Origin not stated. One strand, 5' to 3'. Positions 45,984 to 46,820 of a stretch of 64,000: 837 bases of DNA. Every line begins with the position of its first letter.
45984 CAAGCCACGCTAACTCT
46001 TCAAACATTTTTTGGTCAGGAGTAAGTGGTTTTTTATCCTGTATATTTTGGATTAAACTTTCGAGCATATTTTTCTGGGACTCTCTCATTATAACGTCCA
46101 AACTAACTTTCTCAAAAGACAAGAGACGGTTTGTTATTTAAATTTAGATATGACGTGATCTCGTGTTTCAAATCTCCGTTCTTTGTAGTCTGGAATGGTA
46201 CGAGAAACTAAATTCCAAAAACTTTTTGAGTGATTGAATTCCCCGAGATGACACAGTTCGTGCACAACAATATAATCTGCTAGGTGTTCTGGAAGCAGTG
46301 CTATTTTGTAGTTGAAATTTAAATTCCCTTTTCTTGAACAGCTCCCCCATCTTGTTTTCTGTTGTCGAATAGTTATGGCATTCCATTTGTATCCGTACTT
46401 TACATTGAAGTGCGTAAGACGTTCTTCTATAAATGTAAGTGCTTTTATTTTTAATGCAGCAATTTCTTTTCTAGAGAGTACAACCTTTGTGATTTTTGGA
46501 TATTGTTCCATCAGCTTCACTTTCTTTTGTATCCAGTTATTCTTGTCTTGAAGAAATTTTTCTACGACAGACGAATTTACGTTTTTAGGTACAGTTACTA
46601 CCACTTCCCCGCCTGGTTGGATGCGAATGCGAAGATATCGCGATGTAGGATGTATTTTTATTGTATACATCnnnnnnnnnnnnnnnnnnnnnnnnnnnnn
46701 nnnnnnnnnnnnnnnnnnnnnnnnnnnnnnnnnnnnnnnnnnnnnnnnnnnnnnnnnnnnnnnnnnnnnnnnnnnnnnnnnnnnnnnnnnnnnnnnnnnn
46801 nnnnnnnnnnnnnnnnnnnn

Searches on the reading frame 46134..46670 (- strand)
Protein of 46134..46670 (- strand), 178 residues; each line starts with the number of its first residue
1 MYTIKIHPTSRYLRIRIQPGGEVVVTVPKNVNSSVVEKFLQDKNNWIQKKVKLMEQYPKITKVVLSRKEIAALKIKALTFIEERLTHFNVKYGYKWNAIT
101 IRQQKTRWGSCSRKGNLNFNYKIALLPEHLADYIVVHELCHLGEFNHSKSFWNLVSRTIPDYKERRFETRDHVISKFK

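Call 3: search_protein_families(library=pfam, proteins=[window:46134-46670:-], max_evalue=0.01)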
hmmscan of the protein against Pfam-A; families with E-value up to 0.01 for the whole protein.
window:46134-46670:- (178 aa): 1 family
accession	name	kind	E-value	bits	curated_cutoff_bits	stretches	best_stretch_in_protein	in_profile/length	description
PF01863.23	YgjP-like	-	2.9e-46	158.5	26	2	72-168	107-203/207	YgjP-like, metallopeptidase domain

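Call 4: search_protein_families(library=padloc, proteins=[window:46134-46670:-], max_evalue=0.01)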
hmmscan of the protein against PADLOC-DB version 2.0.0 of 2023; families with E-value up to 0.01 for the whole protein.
window:46134-46670:- (178 aa): 0 families

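Call 5: search_protein_families(library=ncbifam, proteins=[window:46134-46670:-], max_evalue=0.01)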
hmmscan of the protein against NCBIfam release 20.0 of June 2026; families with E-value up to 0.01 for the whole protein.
window:46134-46670:- (178 aa): 0 families

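Call 14: find_homologous_proteins(query=window:46134-46670:-, max_evalue=1e-10)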
Query window:46134-46670:- (178 aa): 7993 proteins with E <= 1e-10 among 8000 candidates; the best 120 are listed.
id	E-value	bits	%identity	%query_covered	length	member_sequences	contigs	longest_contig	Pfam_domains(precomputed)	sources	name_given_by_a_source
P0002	2.5e-115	400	100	100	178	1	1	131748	PF01863.24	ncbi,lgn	-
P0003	4.3e-97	341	86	96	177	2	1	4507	PF01863.24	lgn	-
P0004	1.4e-96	339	87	96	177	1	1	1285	PF01863.24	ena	-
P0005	3.8e-96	338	84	98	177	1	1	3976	PF01863.24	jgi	jgi:predicted metal-dependent hydrolase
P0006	2.7e-91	322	82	96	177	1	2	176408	PF01863.24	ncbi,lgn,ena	-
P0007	7.0e-90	317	81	96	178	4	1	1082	PF01863.24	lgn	-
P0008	4.5e-88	312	80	96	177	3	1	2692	PF01863.24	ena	-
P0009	3.3e-87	309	80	96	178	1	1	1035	PF01863.24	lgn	-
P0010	4.9e-77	276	66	98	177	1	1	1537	PF01863.24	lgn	-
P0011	2.7e-75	270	67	98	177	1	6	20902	PF01863.24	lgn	-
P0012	3.3e-75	270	68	96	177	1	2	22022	PF01863.24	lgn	-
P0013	4.2e-75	269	68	98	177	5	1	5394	PF01863.24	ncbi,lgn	ncbi:MAG: SprT family zinc-dependent metalloprotease [Minisyncoccia bacterium]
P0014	1.1e-72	262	69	93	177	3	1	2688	PF01863.24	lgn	-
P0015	2.2e-70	254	66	98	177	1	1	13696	PF01863.24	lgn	-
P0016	2.2e-69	251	64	96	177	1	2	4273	PF01863.24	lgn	-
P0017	2.8e-69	250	65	93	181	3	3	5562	PF01863.24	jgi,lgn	-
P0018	3.6e-68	247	64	96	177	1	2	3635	PF01863.24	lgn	-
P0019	5.2e-68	246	64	96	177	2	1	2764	PF01863.24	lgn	-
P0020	2.0e-67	244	66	91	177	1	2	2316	PF01863.24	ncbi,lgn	-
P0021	1.5e-66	241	64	93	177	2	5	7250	PF01863.24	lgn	-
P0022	2.1e-66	241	62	96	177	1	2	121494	PF01863.24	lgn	-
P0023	1.8e-65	238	61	93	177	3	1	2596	PF01863.24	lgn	-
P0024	3.9e-65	237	63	93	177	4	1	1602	PF01863.24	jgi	-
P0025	1.6e-64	235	66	87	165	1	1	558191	PF01863.24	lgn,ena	-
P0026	1.6e-64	235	63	93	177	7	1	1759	PF01863.24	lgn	-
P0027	2.3e-64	234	61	93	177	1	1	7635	PF01863.24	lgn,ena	-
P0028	1.7e-63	232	59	98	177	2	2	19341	PF01863.24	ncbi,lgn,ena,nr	ncbi:MAG: M48 family metallopeptidase [Bacteroidetes bacterium]|nr:M48 family metallopeptidase [Bact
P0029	1.6e-62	228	59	96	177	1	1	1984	PF01863.24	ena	-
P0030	4.0e-62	227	60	96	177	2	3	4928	PF01863.24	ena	-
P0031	1.9e-59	218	58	92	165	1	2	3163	PF01863.24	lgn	-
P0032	8.8e-57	210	53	95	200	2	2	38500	PF01863.24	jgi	-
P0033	1.3e-56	209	55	90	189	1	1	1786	PF01863.24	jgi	jgi:predicted metal-dependent hydrolase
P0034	2.0e-55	205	51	95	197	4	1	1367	PF01863.24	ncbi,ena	-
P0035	3.8e-55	204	58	89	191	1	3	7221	PF01863.24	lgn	-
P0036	4.3e-55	204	55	94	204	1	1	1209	PF01863.24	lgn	-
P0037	4.6e-55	204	51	98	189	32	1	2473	PF01863.24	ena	-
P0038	2.8e-54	202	51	97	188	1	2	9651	PF01863.24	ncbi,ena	-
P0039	4.3e-54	201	53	97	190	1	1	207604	PF01863.24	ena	-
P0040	5.8e-54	200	49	95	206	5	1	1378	PF01863.24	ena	-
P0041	1.0e-53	200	54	95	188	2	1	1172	PF01863.24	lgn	-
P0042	1.3e-53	199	51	95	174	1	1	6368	PF01863.24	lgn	-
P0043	1.5e-53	199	53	95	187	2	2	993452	PF01863.24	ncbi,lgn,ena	-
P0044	2.0e-53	199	50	95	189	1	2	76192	PF01863.24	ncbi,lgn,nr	ncbi:MAG: M48 family metallopeptidase [Candidatus Nomurabacteria bacterium]|nr:M48 family metallopep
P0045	2.4e-53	198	50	96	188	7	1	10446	PF01863.24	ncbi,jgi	jgi:hypothetical protein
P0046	2.7e-53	198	54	95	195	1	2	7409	PF01863.24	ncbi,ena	-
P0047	2.8e-53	198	51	98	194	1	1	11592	PF01863.24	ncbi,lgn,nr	ncbi:M48 family peptidase [Patescibacteria group bacterium]|nr:MAG: M48 family peptidase [Patescibac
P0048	3.2e-53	198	50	96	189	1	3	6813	PF01863.24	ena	-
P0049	3.2e-53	198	50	94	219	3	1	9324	PF01863.24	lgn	-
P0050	4.2e-53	198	53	95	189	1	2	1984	PF01863.24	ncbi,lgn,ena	-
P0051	4.7e-53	198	51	95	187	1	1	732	PF01863.24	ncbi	-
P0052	6.1e-53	197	49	98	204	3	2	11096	PF01863.24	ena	-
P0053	7.2e-53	197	50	96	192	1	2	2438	PF01863.24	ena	-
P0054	7.5e-53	197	50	97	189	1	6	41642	PF01863.24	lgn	-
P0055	8.0e-53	197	51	97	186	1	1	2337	PF01863.24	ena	-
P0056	8.4e-53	197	55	91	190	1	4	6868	PF01863.24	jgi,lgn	jgi:hypothetical protein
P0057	8.6e-53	197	51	95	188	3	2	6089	PF01863.24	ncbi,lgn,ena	-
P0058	8.9e-53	197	51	93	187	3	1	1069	PF01863.24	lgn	-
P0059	9.3e-53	197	51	95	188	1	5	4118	PF01863.24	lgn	-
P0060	9.9e-53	196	50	98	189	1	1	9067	PF01863.24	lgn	-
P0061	1.1e-52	196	49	98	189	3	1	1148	PF01863.24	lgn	-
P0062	1.3e-52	196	50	98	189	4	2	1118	PF01863.24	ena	-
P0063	1.3e-52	196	51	91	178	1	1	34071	PF01863.24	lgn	-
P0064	1.4e-52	196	51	94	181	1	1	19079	PF01863.24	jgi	jgi:predicted metal-dependent hydrolase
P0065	1.4e-52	196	55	91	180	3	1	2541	PF01863.24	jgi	jgi:predicted metal-dependent hydrolase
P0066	1.4e-52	196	51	98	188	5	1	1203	PF01863.24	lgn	-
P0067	1.9e-52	196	54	94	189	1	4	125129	PF01863.24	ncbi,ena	-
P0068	1.9e-52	196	51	95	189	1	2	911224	PF01863.24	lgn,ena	-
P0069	2.0e-52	195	55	93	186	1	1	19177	PF01863.24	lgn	-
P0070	2.4e-52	195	50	98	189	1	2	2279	PF01863.24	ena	-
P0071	2.8e-52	195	54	93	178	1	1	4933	PF01863.24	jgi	jgi:predicted metal-dependent hydrolase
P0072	2.9e-52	195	50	98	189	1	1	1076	PF01863.24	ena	-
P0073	3.1e-52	195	51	97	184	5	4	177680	PF01863.24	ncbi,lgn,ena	ncbi:MAG: M48 family metallopeptidase [Patescibacteria group bacterium]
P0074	3.3e-52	195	51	97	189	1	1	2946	PF01863.24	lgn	-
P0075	3.5e-52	195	50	95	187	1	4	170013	PF01863.24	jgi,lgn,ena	-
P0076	3.9e-52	195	51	95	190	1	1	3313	PF01863.24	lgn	-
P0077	3.9e-52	195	51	95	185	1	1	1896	PF01863.24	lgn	-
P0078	4.0e-52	194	53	95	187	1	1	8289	PF01863.24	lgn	-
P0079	4.1e-52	194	51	96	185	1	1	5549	PF01863.24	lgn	-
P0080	4.1e-52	194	51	94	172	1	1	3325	PF01863.24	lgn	-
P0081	4.1e-52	194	49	98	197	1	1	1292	PF01863.24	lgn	-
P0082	4.2e-52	194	52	97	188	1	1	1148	PF01863.24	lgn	-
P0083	4.3e-52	194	51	94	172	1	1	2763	PF01863.24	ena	-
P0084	4.4e-52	194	51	95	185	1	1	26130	PF01863.24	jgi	jgi:predicted metal-dependent hydrolase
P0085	4.6e-52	194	49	98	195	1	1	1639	PF01863.24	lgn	-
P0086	4.8e-52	194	49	96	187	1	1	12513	PF01863.24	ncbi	-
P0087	4.9e-52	194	53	88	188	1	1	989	PF01863.24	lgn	-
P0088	5.0e-52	194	51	98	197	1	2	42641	PF01863.24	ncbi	-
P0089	5.2e-52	194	52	95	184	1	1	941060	PF01863.24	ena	-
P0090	5.6e-52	194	51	96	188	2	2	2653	PF01863.24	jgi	jgi:predicted metal-dependent hydrolase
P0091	5.6e-52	194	51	96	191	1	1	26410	PF01863.24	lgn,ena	-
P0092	5.7e-52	194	53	93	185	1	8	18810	PF01863.24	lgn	-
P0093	5.9e-52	194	52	93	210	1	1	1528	PF01863.24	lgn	-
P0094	7.3e-52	194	53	97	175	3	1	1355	PF01863.24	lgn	-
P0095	8.7e-52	193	50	95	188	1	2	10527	PF01863.24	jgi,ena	jgi:hypothetical protein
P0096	8.7e-52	193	52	96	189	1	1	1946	PF01863.24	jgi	-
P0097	9.8e-52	193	54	89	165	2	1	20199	PF01863.24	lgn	-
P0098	1.0e-51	193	49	98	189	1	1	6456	PF01863.24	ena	-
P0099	1.1e-51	193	49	99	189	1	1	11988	PF01863.24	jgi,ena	-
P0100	1.2e-51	193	48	95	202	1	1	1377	PF01863.24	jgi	-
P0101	1.2e-51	193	53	95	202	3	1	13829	PF01863.24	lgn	-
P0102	1.3e-51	193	52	90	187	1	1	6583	PF01863.24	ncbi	-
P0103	1.4e-51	193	52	95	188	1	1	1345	PF01863.24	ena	-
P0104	1.5e-51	193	52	93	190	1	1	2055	PF01863.24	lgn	-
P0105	1.6e-51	193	49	96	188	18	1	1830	PF01863.24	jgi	-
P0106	1.8e-51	192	51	95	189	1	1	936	PF01863.24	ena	-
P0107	1.8e-51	192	48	98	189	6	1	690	PF01863.24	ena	-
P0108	1.9e-51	192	53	96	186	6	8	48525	PF01863.24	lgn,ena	-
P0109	2.0e-51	192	48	98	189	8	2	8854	PF01863.24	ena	-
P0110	2.0e-51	192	50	96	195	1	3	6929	PF01863.24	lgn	-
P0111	2.1e-51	192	50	95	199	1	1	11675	PF01863.24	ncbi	-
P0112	2.2e-51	192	50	95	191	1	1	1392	PF01863.24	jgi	-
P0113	2.4e-51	192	50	95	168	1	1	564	PF01863.24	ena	-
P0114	2.5e-51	192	52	96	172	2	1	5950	PF01863.24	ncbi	-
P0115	2.5e-51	192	51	94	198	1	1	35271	PF01863.24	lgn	-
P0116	2.6e-51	192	50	95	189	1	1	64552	PF01863.24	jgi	jgi:predicted metal-dependent hydrolase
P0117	2.6e-51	192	54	92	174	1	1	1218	PF01863.24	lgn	-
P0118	2.7e-51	192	48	96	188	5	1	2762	PF01863.24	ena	-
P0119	2.7e-51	192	52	96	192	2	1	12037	PF01863.24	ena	-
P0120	2.9e-51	192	52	95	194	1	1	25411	PF01863.24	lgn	-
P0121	3.3e-51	192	51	95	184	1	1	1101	PF01863.24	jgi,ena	-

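Call 16: find_encoding_contigs(protein=P0002, flank=6000, max_places=2)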
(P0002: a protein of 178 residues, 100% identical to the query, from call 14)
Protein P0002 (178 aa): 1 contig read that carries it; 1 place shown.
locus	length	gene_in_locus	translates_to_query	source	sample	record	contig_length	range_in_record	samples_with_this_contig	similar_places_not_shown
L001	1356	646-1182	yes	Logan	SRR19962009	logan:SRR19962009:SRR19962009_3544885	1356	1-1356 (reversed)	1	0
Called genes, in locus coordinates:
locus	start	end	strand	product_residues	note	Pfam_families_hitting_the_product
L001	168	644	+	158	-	PF01878:EVE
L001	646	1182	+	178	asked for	PF01863:YgjP-like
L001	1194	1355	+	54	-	?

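Call 17: find_encoding_contigs(protein=P0006, flank=6000, max_places=2)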
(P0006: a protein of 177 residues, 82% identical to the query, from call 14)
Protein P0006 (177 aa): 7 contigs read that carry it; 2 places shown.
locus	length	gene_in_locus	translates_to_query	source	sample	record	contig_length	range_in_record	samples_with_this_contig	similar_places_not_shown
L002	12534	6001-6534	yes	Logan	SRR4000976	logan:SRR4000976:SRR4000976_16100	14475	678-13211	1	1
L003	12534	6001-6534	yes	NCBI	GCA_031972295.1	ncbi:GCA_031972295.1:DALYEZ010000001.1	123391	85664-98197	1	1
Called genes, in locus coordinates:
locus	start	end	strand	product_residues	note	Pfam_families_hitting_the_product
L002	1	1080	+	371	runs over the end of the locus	PF07995:GSDH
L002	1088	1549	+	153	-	-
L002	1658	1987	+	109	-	-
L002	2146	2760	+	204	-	-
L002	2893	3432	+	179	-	-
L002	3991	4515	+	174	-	-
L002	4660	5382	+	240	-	PF13672:PP2C_2, PF00481:PP2C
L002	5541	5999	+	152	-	PF01878:EVE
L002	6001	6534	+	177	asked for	PF01863:YgjP-like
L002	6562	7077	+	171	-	-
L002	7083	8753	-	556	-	PF01443:Viral_helicase1 (faint), PF05970:PIF1, PF13245:AAA_19, PF13401:AAA_22 (weak), PF13604:AAA_30, PF21530:Pif1_2B_dom (weak), PF14493:HTH_40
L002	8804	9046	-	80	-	-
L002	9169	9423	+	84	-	-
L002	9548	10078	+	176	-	-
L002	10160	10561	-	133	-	-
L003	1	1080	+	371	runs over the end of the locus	PF07995:GSDH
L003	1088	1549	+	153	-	-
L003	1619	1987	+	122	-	-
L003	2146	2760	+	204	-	-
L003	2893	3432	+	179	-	-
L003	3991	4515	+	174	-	-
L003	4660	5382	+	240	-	PF13672:PP2C_2, PF00481:PP2C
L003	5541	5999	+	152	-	PF01878:EVE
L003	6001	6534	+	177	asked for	PF01863:YgjP-like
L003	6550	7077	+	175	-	-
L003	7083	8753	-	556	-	PF01443:Viral_helicase1 (faint), PF05970:PIF1, PF13245:AAA_19, PF13401:AAA_22 (weak), PF13604:AAA_30, PF21530:Pif1_2B_dom (weak), PF14493:HTH_40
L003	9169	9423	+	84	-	-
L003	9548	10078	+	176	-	-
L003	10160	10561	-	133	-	-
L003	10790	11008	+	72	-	-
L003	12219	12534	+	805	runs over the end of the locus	PF01751:Toprim, PF01131:Topoisom_bac, PF01396:Zn_ribbon_Top1, PF13368:Toprim_C_rpt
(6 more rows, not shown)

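Call 18: find_encoding_contigs(protein=P0022, flank=6000, max_places=2)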
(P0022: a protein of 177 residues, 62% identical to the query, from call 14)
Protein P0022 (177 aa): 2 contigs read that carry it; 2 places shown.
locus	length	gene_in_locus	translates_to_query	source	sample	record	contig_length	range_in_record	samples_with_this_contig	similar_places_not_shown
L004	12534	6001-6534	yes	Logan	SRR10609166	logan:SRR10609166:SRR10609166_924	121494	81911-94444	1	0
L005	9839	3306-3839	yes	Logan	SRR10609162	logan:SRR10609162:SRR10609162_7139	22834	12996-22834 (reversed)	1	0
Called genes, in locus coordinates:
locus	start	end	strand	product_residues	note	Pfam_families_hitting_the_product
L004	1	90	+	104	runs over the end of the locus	PF00829:Ribosomal_L21p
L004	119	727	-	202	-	PF21176:RecR_HhH, PF01751:Toprim, PF13662:Toprim_4, PF21175:RecR_C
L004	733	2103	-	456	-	PF00772:DnaB, PF13481:AAA_25, PF03796:DnaB_C, PF06745:ATPase (weak)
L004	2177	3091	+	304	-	PF17773:UPF0176_N, PF00581:Rhodanese, PF12368:Rhodanese_C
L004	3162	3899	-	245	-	PF00215:OMPdecase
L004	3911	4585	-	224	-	PF00156:Pribosyltran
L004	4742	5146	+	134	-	-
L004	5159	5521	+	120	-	PF12643:MazG-like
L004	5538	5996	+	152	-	PF01878:EVE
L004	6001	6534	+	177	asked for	PF01863:YgjP-like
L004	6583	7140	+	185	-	-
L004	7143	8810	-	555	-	PF01443:Viral_helicase1 (faint), PF05970:PIF1, PF13245:AAA_19, PF13401:AAA_22, PF13604:AAA_30, PF21530:Pif1_2B_dom (weak), PF14493:HTH_40, PF21220:RecQ-1-like_HTH (weak)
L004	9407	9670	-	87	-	PF11950:DUF3467 (weak)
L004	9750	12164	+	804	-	PF01751:Toprim, PF01131:Topoisom_bac, PF01396:Zn_ribbon_Top1, PF13368:Toprim_C_rpt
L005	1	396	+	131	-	?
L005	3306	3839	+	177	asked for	PF01863:YgjP-like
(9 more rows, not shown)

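Call 37: find_related_loci(query=A5, collection=genome_contigs, flank=5000)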
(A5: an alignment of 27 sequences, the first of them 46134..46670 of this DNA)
Query A5 (178 aa) in genome_contigs; peptide patterns used: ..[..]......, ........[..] (x = any residue, [..] = any of these).
600 stretches matched a pattern (row limit reached: there are more); 599 encode a relative of the query (tblastn E <= 1e-3); the best 80 are kept; 80 distinct loci.
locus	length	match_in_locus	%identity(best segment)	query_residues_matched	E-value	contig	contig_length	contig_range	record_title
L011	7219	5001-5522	60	1-174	7e-70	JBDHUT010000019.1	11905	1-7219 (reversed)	MAG: Candidatus Paceibacteria bacterium isolate AS-MICRO-OLR.50 NODE_23706_length_11905_cov_4.249067, whole genome shotg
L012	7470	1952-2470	51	2-174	5e-57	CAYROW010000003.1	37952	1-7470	MAG TPA_asm: uncultured Gammaproteobacteria bacterium isolate SRP192515_co2_1 genome assembly, contig: NODE_749_length_3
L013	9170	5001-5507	52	2-170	4e-56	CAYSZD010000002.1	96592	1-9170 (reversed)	MAG TPA_asm: uncultured Gammaproteobacteria bacterium isolate SRP263991_co7_112 genome assembly, contig: NODE_129_length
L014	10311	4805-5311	51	2-170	7e-55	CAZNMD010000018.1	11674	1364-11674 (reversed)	MAG TPA_asm: uncultured Candidatus Saccharibacteria bacterium isolate SRP287051_co1_29 genome assembly, contig: NODE_724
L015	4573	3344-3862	50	2-174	5e-54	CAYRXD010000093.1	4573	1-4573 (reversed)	MAG TPA_asm: uncultured Candidatus Saccharibacteria bacterium isolate binchicken_co125_168 genome assembly, contig: NODE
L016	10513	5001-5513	49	2-172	8e-53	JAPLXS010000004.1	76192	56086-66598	MAG: Candidatus Nomurabacteria bacterium isolate LacPavin_0419_WC53_MAG_32_16 LacPavin_0419_WC53_scaffold_11734, whole g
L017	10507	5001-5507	48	2-170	2e-52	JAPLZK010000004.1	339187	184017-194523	MAG: Candidatus Uhrbacteria bacterium isolate LacPavin_0818_WC45_MAG_46_11 LacPavin_0818_WC45_scaffold_32488, whole geno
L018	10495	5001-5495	51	2-166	2e-52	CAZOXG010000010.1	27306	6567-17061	MAG TPA_asm: uncultured Candidatus Saccharibacteria bacterium isolate SRP142039_co1_284 genome assembly, contig: NODE_11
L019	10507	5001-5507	46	2-170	2e-52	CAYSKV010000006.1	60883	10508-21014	MAG TPA_asm: uncultured Gammaproteobacteria bacterium isolate binchicken_co154_6 genome assembly, contig: NODE_490_lengt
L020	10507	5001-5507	46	2-170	2e-51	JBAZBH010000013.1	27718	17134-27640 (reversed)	MAG: Patescibacteria group bacterium isolate SO_2017_GW1_108 NODE_7165_length_27718_cov_1.320938_OW334_2017, whole genom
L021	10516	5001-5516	46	2-174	2e-50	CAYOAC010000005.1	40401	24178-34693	MAG TPA_asm: uncultured Candidatus Saccharibacteria bacterium isolate SRP286056_co3_500 genome assembly, contig: NODE_62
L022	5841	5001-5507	50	2-170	3e-50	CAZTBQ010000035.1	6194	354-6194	MAG TPA_asm: uncultured Candidatus Saccharibacteria bacterium isolate SRP278252_co1_800 genome assembly, contig: NODE_24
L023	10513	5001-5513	47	2-170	2e-50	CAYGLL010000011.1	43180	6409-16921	MAG TPA_asm: uncultured Candidatus Saccharibacteria bacterium isolate ERP113451_co5_314 genome assembly, contig: NODE_34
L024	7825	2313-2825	47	2-171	2e-49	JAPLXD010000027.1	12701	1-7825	MAG: Candidatus Moraniibacteriota bacterium isolate LacPavin_0818_WC55_MAG_45_10 LacPavin_0818_WC55_scaffold_529699, who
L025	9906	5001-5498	51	2-166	1e-49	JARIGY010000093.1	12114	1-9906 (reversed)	MAG: Candidatus Taylorbacteria bacterium isolate CullarsAll.DT.32 k141_412969, whole genome shotgun sequence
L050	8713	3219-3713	47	2-166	2e-45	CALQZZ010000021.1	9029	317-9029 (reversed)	MAG: Candidatus Nomurabacteria bacterium isolate RE-4nov15-362 genome assembly, contig: RE-4nov15-C14521, whole genome s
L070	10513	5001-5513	42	2-172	6e-44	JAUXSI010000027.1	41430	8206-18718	MAG: Candidatus Moraniibacteriota bacterium isolate C12_metabat.bin.56 C12_k141_399257, whole genome shotgun sequence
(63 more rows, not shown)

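Call 41: find_encoding_contigs(protein=P0003, flank=5000, max_places=2)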
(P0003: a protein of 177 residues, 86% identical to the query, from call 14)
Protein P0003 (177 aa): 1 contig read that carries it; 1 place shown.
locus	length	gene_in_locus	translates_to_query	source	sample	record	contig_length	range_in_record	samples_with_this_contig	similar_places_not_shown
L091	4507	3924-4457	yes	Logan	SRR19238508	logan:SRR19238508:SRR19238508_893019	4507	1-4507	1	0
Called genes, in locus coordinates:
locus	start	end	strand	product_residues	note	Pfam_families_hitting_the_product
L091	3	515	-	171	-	?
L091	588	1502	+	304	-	PF17773:UPF0176_N, PF00581:Rhodanese, PF12368:Rhodanese_C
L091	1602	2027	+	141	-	-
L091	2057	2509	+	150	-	-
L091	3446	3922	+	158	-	PF01878:EVE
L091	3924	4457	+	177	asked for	PF01863:YgjP-like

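Call 42: find_encoding_contigs(protein=P0005, flank=5000, max_places=2)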
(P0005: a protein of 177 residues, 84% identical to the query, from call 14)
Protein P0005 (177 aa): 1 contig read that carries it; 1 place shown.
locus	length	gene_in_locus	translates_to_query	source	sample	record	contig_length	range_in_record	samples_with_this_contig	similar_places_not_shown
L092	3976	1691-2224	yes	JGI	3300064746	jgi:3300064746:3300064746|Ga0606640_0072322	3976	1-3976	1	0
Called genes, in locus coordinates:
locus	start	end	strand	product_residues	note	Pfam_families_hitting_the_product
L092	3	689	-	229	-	?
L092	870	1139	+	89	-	-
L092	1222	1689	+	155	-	PF01878:EVE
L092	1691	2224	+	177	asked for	PF01863:YgjP-like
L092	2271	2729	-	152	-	-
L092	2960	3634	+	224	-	PF01471:PG_binding_1, PF16656:Pur_ac_phosph_N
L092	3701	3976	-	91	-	?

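Call 54: search_solved_structures(query=A5, max_evalue=0.01, show_alignments=2)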
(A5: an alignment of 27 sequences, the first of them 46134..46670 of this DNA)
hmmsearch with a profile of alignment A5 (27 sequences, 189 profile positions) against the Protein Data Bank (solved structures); distinct sequences matched with E-value up to 0.01: 2.
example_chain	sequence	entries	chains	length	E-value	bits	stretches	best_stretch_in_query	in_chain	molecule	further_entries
4jiu_A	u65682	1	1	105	5.2e-05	26.2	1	93-176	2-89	Proabylysin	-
4jix_A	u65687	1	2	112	0.0037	20.1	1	84-168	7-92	Projannalysin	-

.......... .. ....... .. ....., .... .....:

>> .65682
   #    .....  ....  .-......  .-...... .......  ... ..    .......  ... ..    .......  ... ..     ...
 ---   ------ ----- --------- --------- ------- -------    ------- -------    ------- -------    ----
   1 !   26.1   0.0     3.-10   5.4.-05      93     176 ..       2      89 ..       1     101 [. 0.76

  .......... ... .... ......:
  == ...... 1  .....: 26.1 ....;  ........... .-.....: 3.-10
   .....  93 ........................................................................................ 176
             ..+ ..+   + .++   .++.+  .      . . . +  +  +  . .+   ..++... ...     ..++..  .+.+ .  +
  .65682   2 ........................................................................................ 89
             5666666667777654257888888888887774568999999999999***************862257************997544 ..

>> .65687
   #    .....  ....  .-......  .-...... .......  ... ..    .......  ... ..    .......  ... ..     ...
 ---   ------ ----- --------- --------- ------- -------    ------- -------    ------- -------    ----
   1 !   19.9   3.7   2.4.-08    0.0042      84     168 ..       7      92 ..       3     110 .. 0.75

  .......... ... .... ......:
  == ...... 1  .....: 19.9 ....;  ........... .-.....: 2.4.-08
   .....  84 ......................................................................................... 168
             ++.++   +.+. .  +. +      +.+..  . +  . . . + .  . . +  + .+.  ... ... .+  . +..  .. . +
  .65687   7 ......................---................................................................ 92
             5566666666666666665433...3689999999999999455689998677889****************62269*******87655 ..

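Call 77: search_protein_families(library=phrogs, proteins=[window:46134-46670:-], max_evalue=0.01)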
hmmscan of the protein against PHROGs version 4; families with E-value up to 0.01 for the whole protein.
window:46134-46670:- (178 aa): 1 family
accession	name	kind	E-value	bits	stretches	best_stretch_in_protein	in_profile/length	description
phrog_35874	-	unknown function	6.9e-09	36.8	1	104-174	89-159/171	-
